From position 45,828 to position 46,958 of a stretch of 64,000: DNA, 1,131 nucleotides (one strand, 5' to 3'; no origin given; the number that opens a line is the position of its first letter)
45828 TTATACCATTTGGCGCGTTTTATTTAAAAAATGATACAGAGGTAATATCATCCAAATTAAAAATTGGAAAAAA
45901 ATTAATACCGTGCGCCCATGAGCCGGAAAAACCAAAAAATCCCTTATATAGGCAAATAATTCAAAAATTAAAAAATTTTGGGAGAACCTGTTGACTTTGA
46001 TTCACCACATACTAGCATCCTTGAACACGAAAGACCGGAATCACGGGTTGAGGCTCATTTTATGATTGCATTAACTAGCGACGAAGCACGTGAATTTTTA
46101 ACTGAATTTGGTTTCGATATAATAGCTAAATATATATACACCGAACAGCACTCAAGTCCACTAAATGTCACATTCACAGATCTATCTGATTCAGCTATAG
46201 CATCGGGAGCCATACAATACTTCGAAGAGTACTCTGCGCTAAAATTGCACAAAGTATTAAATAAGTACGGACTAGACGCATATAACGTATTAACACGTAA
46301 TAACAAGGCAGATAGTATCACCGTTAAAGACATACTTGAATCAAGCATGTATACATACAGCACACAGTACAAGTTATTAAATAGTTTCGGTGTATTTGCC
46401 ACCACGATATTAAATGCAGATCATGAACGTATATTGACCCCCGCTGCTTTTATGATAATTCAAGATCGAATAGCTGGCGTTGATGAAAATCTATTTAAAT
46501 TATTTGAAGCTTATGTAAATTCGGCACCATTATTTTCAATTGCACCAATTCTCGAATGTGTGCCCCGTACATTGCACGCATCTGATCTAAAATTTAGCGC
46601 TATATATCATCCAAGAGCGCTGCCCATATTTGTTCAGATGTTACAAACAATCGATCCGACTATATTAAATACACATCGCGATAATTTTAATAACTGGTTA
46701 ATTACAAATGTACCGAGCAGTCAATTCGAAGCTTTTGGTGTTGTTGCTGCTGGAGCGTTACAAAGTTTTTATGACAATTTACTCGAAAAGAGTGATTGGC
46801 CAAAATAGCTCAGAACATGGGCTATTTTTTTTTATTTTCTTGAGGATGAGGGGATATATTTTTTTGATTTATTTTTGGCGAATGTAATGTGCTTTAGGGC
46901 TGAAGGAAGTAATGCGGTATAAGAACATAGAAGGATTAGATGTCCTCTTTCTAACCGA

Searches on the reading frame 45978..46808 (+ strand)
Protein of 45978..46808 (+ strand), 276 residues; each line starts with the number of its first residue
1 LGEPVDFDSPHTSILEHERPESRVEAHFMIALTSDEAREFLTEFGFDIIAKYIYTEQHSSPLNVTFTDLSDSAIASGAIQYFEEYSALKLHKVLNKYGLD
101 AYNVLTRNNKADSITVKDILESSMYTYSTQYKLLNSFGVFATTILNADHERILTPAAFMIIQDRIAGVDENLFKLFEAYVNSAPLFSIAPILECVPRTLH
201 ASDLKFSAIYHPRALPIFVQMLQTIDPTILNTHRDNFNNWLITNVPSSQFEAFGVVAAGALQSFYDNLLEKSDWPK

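Call 41: search_protein_families(library=pfam, proteins=[window:45978-46808:+], max_evalue=0.01)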
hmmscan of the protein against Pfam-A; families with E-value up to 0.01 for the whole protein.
window:45978-46808:+ (276 aa): 1 family
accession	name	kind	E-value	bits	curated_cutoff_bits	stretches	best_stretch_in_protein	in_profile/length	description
PF24516.1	ARM_KNTC1_2nd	-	0.0091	16.3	27.4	0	83-109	82-108/165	KNTC1 second ARM-repeats domain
